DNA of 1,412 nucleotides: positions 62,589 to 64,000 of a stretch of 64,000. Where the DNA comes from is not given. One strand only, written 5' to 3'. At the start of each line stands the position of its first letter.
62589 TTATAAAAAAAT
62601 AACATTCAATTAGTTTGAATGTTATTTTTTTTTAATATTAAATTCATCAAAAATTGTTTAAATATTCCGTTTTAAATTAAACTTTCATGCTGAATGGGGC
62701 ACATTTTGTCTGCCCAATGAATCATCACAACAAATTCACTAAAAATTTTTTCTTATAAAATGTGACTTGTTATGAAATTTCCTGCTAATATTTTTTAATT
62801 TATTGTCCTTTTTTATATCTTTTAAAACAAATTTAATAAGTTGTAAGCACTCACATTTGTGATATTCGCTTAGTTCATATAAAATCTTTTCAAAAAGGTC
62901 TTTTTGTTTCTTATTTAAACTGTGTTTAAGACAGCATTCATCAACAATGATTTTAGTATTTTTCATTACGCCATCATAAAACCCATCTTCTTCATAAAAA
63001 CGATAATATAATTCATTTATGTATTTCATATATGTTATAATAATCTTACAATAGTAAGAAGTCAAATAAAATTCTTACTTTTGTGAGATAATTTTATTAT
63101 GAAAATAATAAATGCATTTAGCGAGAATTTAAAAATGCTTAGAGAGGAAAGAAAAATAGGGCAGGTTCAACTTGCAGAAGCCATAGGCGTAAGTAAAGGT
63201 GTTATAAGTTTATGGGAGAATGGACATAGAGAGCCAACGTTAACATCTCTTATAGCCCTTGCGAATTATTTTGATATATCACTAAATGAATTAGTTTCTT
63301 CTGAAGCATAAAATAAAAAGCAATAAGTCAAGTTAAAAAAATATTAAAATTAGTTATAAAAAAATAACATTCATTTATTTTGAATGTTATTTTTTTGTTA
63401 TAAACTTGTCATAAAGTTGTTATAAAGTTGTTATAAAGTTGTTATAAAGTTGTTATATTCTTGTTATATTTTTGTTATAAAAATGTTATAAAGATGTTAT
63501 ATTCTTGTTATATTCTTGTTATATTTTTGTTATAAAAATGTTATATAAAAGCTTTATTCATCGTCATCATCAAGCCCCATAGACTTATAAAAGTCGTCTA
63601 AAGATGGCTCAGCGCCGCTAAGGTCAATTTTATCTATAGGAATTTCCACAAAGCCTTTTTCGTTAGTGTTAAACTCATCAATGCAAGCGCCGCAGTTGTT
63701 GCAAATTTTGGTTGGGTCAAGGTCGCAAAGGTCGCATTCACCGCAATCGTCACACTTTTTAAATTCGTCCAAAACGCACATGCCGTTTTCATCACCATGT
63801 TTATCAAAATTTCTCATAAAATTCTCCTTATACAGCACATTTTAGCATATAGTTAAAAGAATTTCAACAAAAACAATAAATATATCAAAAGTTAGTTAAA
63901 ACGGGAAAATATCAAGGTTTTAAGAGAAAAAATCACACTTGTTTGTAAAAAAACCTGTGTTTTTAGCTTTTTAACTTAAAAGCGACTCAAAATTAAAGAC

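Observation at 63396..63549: Array 2: fourteen 11-bp extended -10-like units in a convergent intergenic region, aimed antisense at a Cys-rich gene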

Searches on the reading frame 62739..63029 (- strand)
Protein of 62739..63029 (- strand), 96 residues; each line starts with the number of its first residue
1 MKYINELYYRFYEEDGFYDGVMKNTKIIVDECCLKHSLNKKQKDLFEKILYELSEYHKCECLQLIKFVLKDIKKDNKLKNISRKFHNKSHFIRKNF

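Call 14: search_protein_families(library=pfam, proteins=[window:62739-63029:-], max_evalue=0.01)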
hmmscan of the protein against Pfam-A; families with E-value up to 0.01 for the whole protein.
window:62739-63029:- (96 aa): 0 families

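Call 53: search_protein_families(library=phrogs, proteins=[window:62739-63029:-], max_evalue=0.001)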
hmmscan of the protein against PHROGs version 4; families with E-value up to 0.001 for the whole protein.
window:62739-63029:- (96 aa): 0 families

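Call 54: search_protein_families(library=ncbifam, proteins=[window:62739-63029:-], max_evalue=0.001)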
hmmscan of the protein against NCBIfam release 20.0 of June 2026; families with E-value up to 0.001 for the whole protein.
window:62739-63029:- (96 aa): 0 families

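Call 57: find_homologous_proteins(query=window:62739-63029:-, max_evalue=0.001)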
Query window:62739-63029:- (96 aa): 4 proteins with E <= 0.001 among 7 candidates.
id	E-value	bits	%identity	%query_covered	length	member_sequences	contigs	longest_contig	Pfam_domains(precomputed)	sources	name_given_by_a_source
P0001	9.2e-56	204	100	100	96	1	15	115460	-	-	-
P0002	2.4e-46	174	93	91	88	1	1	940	-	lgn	-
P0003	6.0e-39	150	100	78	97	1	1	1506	-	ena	-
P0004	4.1e-25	106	100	52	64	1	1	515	-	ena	-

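Call 58: find_encoding_contigs(protein=P0001, flank=10000, max_places=10)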
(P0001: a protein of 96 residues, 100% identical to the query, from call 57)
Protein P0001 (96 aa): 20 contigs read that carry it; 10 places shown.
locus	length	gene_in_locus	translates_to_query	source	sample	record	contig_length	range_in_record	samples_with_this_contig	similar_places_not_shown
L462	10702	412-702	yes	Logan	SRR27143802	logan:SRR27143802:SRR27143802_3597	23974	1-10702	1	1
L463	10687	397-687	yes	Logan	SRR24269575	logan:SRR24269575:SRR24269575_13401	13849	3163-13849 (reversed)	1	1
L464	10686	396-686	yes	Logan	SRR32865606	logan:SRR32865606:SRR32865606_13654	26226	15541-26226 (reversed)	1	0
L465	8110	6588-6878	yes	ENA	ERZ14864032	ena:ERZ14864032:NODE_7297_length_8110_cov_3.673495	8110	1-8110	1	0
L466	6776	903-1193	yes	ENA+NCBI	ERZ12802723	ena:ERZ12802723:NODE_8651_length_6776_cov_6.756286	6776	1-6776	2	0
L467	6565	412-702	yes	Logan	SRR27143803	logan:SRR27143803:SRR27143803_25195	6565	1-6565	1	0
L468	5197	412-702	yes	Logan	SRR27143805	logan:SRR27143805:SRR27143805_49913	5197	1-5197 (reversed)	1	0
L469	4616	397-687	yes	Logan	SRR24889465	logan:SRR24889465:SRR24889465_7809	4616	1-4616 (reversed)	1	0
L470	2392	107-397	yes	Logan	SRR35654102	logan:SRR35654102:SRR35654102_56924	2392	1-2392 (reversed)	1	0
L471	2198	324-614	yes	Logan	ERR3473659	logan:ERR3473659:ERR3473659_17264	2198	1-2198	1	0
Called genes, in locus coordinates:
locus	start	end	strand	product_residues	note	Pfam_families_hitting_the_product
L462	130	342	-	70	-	PF13560:HTH_31, PF12844:HTH_19, PF01381:HTH_3, PF13443:HTH_26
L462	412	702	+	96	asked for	-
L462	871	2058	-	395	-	PF00155:Aminotran_1_2, PF01053:Cys_Met_Meta_PP (weak), PF01212:Beta_elim_lyase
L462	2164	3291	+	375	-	-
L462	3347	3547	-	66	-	PF12844:HTH_19 (weak), PF01381:HTH_3, PF13443:HTH_26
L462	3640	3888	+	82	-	-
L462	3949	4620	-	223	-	PF00436:SSB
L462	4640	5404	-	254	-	PF01522:Polysacc_deac_1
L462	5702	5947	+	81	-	PF13443:HTH_26, PF01381:HTH_3 (weak)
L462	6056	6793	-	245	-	PF04542:Sigma70_r2, PF08281:Sigma70_r4_2, PF04545:Sigma70_r4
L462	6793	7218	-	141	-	PF13581:HATPase_c_2, PF02518:HATPase_c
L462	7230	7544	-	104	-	PF01740:STAS, PF13466:STAS_2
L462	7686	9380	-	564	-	PF13365:Trypsin_2, PF00089:Trypsin (weak)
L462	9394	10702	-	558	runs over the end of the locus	PF01268:FTHFS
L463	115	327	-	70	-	PF13560:HTH_31, PF12844:HTH_19, PF01381:HTH_3, PF13443:HTH_26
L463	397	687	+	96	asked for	-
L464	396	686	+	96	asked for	-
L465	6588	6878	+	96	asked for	-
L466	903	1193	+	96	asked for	-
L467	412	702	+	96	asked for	-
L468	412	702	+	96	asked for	-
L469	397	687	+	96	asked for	-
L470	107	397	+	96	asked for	-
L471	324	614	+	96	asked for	-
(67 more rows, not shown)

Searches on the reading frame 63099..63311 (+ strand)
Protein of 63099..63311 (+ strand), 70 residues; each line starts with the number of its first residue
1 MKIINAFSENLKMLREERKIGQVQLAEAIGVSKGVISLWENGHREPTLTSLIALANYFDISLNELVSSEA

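Call 14: search_protein_families(library=pfam, proteins=[window:63099-63311:+], max_evalue=0.01)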
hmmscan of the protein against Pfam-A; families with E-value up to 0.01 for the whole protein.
window:63099-63311:+ (70 aa): 5 families
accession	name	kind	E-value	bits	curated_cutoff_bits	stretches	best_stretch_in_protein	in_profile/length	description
PF01381.28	HTH_3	-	4.7e-17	62.2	23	1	11-65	1-55/55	Helix-turn-helix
PF12844.13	HTH_19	-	3.1e-11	43.5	30.2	1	9-67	2-60/64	Helix-turn-helix domain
PF13560.12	HTH_31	-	1.8e-09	38.2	27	1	7-64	2-60/64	Helix-turn-helix domain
PF13443.12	HTH_26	-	2.2e-08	34.6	22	1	10-67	1-59/63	Cro/C1-type HTH DNA-binding domain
PF07022.19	Phage_CI_repr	-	0.00038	21.2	22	1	23-68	16-60/65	Bacteriophage CI repressor helix-turn-helix domain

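Call 18: find_encoding_contigs(protein=window:63099-63311:+, flank=3000, max_places=10)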
Protein window:63099-63311:+ (70 aa): 20 contigs read that carry it; 10 places shown.
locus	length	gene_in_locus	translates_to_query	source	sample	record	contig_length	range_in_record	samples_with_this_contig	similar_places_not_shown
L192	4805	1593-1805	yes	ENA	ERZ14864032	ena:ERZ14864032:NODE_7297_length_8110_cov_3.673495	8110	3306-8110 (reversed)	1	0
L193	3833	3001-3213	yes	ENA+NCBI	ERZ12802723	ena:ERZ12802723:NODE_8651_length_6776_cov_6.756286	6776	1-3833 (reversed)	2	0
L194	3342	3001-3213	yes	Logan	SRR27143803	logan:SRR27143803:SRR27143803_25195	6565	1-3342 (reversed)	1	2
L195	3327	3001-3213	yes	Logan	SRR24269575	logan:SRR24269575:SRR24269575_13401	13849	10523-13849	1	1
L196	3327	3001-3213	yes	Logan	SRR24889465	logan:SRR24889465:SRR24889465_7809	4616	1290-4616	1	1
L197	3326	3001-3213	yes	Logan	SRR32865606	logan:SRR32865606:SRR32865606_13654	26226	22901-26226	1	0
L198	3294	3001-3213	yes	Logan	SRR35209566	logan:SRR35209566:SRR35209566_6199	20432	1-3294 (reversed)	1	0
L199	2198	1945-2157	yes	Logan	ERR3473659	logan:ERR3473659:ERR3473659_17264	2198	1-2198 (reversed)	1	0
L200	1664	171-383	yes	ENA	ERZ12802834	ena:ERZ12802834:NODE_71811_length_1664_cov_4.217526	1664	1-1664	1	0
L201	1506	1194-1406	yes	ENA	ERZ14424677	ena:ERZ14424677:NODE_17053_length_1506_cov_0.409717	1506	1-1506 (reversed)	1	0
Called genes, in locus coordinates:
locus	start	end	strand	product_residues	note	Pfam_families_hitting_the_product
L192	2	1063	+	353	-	?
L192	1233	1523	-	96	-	-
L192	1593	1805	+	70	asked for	PF13560:HTH_31, PF12844:HTH_19, PF01381:HTH_3, PF13443:HTH_26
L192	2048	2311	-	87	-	-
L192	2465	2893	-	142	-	-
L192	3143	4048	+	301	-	PF00075:RNase_H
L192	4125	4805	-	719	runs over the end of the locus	PF03551:PadR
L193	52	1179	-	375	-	-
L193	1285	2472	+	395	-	PF00155:Aminotran_1_2, PF01053:Cys_Met_Meta_PP, PF01212:Beta_elim_lyase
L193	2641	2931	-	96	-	-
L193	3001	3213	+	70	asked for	PF13560:HTH_31, PF12844:HTH_19, PF01381:HTH_3, PF13443:HTH_26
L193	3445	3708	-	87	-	-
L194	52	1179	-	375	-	-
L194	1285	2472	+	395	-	PF00155:Aminotran_1_2, PF01053:Cys_Met_Meta_PP (weak), PF01212:Beta_elim_lyase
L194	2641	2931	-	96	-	-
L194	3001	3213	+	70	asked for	PF13560:HTH_31, PF12844:HTH_19, PF01381:HTH_3, PF13443:HTH_26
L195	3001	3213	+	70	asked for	PF13560:HTH_31, PF12844:HTH_19, PF01381:HTH_3, PF13443:HTH_26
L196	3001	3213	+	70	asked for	PF13560:HTH_31, PF12844:HTH_19, PF01381:HTH_3, PF13443:HTH_26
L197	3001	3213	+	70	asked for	PF13560:HTH_31, PF12844:HTH_19, PF01381:HTH_3, PF13443:HTH_26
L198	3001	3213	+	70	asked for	PF13560:HTH_31, PF12844:HTH_19, PF01381:HTH_3, PF13443:HTH_26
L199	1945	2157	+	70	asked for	PF13560:HTH_31, PF12844:HTH_19, PF01381:HTH_3, PF13443:HTH_26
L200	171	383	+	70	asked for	PF13560:HTH_31, PF12844:HTH_19, PF01381:HTH_3, PF13443:HTH_26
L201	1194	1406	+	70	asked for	PF13560:HTH_31, PF12844:HTH_19, PF01381:HTH_3, PF13443:HTH_26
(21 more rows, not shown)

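Call 53: search_protein_families(library=phrogs, proteins=[window:63099-63311:+], max_evalue=0.001)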
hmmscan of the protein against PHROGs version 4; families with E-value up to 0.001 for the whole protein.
window:63099-63311:+ (70 aa): 25 families
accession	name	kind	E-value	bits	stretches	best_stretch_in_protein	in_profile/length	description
phrog_8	-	transcription regulation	9.4e-19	69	1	3-66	73-136/346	transcriptional regulator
phrog_3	-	transcription regulation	3.3e-13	51.2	1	4-67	86-147/430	transcriptional repressor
phrog_4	-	transcription regulation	5.4e-13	49.7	1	5-68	135-194/400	transcriptional repressor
phrog_2967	-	transcription regulation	1.6e-12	48.5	1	2-66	6-70/225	transcriptional regulator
phrog_5823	-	transcription regulation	2.8e-11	44.2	1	6-69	6-70/404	transcriptional regulator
phrog_4836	-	transcription regulation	2.6e-10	41.2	1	7-62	76-131/194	CII-like regulator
phrog_2439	-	transcription regulation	7.6e-10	39.2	1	7-62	8-63/367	transcriptional regulator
phrog_1373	-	transcription regulation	2.8e-09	38.2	1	7-67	64-124/166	transcriptional regulator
phrog_2104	-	unknown function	4.6e-09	37.4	1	9-54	42-89/103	-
phrog_7241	-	transcription regulation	4.7e-09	37.3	1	9-66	64-121/122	transcriptional regulator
phrog_2328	-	transcription regulation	1.7e-08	35.3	1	7-67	16-76/128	transcriptional repressor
phrog_1994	-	DNA, RNA and nucleotide metabolism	5e-07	30.8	1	9-67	2-60/170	DNA binding protein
phrog_4739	-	unknown function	9.3e-07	29.6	1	6-61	67-122/167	-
phrog_2339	-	DNA, RNA and nucleotide metabolism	1.6e-05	25.8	1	7-62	26-82/98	HTH DNA binding protein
phrog_37093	-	transcription regulation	1.7e-05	25.1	1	3-40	2-39/42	transcriptional regulator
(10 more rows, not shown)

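Call 54: search_protein_families(library=ncbifam, proteins=[window:63099-63311:+], max_evalue=0.001)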
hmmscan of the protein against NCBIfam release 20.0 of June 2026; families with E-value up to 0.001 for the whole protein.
window:63099-63311:+ (70 aa): 16 families
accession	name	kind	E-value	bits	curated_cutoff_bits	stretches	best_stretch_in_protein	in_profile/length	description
NF041951.1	phage_RstR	subfamily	3.4e-13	49.8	80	1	7-69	3-65/108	RstR family transcriptional repressor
TIGR03070.1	couple_hipB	subfamily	4.6e-10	39.3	71.65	1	7-61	3-57/58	type II toxin-antitoxin system Y4mF family antitoxin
NF007257.0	PRK09706.1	subfamily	1.2e-07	31.6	101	1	6-61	5-60/135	transcriptional repressor DicA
TIGR00270.2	TIGR00270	equivalog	1.1e-06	28.6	110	1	2-69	71-138/159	multiprotein bridging factor aMBF1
NF003162.0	PRK04140.1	equivalog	1.5e-06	27.4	263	1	8-64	128-184/317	transcriptional regulator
NF007271.0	PRK09726.1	equivalog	8.2e-06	25.7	79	1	8-61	14-67/88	type II toxin-antitoxin system antitoxin HipB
NF007408.0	PRK09943.1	equivalog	1.9e-05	24.3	211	1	6-68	7-69/185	HTH-type transcriptional regulator PuuR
NF041575.1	antitoxPezA_Strep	equivalog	2e-05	24.6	290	1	8-69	3-64/158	type II toxin-antitoxin system antitoxin PezA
NF041265.1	NadS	equivalog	2.4e-05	24.6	60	1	10-50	34-74/94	NadS family protein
NF006015.0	PRK08154.1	subfamily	6.3e-05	22.3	204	1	3-69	27-93/314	anaerobic benzoate catabolism transcriptional regulator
NF047542.1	telomere_Tap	equivalog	7.3e-05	21.7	600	1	12-56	23-67/695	telomere-associated protein Tap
NF052239.1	antitox_spr1629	equivalog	7.5e-05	22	335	1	9-63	5-59/377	spr1629 family repressor/antitoxin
NF047948.1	male_kill_WMK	equivalog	9.9e-05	21.9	300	1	9-68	8-67/300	WO male-killing family protein Wmk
NF010465.0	PRK13890.1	equivalog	0.00017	21.7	96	1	7-68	6-67/121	conjugal transfer protein TrbA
TIGR03830.1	CxxCG_CxxCG_HTH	subfamily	0.00075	19.3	61.8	1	8-47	67-106/127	type II TA system antitoxin MqsA family protein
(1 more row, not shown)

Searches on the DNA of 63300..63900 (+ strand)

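Call 38: search_dna_similar(query=window:63340-63560:+, collection=plasmids, mode=distant, max_evalue=0.001, max_rows=15)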
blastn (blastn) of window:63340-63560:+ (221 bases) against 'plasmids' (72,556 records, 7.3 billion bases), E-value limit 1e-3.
No match.

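Call 39: search_dna_similar(query=window:63340-63560:+, collection=phages, mode=distant, max_evalue=0.001, max_rows=15)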
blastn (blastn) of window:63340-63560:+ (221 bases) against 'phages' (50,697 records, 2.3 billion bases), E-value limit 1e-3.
No match.

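Call 80: search_rna_families(source=window, start=63300, end=63900, threshold=evalue, max_evalue=1)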
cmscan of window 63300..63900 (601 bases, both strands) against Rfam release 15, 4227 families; matches with E-value up to 1: 0.
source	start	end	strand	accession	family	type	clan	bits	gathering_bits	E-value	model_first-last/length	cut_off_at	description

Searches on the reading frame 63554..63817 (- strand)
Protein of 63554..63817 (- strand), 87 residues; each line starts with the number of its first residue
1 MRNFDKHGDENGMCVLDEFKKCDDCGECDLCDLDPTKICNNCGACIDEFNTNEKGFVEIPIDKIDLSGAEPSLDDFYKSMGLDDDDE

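Call 14: search_protein_families(library=pfam, proteins=[window:63554-63817:-], max_evalue=0.01)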
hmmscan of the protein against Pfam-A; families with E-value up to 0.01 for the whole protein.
window:63554-63817:- (87 aa): 0 families

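Call 19: find_encoding_contigs(protein=window:63554-63817:-, flank=3000, max_places=10)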
Protein window:63554-63817:- (87 aa): 3 contigs read that carry it; 2 places shown.
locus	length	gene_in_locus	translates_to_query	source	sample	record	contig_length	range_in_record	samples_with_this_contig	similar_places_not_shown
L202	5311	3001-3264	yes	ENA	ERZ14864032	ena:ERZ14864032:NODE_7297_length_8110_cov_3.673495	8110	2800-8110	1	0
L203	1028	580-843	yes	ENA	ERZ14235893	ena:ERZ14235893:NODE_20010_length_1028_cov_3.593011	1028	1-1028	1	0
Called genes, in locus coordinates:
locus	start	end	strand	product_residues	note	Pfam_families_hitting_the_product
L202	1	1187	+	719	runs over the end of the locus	PF03551:PadR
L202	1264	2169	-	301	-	PF00075:RNase_H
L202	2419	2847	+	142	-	-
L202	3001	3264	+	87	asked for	-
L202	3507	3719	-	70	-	PF13560:HTH_31, PF12844:HTH_19, PF01381:HTH_3, PF13443:HTH_26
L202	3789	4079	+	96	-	-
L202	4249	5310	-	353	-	?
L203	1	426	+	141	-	?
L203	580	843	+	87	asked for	-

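Call 53: search_protein_families(library=phrogs, proteins=[window:63554-63817:-], max_evalue=0.001)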
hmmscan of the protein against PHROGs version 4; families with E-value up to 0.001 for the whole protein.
window:63554-63817:- (87 aa): 0 families

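Call 54: search_protein_families(library=ncbifam, proteins=[window:63554-63817:-], max_evalue=0.001)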
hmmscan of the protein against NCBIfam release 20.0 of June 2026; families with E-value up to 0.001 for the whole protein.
window:63554-63817:- (87 aa): 0 families

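Call 75: find_homologous_proteins(query=window:63554-63817:-, max_evalue=1e-10)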
Query window:63554-63817:- (87 aa): 72 proteins with E <= 1e-10 among 72 candidates.
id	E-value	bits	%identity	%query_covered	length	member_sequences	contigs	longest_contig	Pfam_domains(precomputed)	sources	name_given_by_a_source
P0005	2.7e-47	177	92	100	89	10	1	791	-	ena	-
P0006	4.0e-39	151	82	89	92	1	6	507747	-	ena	-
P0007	6.4e-39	150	82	87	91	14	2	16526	-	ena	-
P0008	3.2e-38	148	83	92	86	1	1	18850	-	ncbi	-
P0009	3.4e-38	148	77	94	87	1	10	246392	-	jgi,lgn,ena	-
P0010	4.7e-38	147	79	87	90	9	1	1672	-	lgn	-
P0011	8.8e-38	146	83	87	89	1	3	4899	-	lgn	-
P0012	1.4e-37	146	78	94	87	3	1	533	-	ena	-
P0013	1.6e-37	146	78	93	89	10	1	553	-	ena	-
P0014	1.6e-37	146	78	93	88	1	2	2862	-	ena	-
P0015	1.7e-37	146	79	93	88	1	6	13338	-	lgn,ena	-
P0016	1.7e-37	146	79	87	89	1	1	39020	-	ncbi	-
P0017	1.8e-37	146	77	94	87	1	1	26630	-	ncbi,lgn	-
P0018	2.5e-37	145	78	93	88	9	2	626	-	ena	-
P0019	3.1e-37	145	78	94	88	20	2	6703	-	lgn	-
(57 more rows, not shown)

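Call 76: find_encoding_contigs(protein=P0005, flank=3000, max_places=10)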
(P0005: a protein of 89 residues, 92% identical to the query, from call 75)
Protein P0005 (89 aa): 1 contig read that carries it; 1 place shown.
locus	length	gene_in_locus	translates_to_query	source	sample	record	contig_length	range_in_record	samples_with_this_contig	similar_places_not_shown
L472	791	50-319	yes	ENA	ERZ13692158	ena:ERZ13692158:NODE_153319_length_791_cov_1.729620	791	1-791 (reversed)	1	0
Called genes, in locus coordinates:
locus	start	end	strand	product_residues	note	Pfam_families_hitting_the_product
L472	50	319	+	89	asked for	-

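Call 77: find_encoding_contigs(protein=P0011, flank=3000, max_places=6)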
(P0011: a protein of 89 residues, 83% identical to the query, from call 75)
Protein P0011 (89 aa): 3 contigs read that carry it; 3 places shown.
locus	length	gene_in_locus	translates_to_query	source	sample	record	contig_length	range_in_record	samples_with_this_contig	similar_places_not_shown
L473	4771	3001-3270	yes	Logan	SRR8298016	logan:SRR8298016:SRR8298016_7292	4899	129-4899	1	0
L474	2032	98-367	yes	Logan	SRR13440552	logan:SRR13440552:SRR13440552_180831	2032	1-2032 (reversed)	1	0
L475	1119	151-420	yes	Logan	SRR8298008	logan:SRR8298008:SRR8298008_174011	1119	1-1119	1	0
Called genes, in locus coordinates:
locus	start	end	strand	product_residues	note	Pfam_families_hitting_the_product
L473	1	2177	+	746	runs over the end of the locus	PF03551:PadR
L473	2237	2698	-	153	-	PF00075:RNase_H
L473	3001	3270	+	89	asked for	-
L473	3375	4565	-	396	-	PF00155:Aminotran_1_2, PF01053:Cys_Met_Meta_PP (weak), PF01212:Beta_elim_lyase (faint)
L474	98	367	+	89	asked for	-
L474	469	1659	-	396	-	PF00155:Aminotran_1_2, PF01053:Cys_Met_Meta_PP (weak), PF01212:Beta_elim_lyase (faint)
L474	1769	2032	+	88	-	?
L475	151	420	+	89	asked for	-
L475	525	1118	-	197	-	?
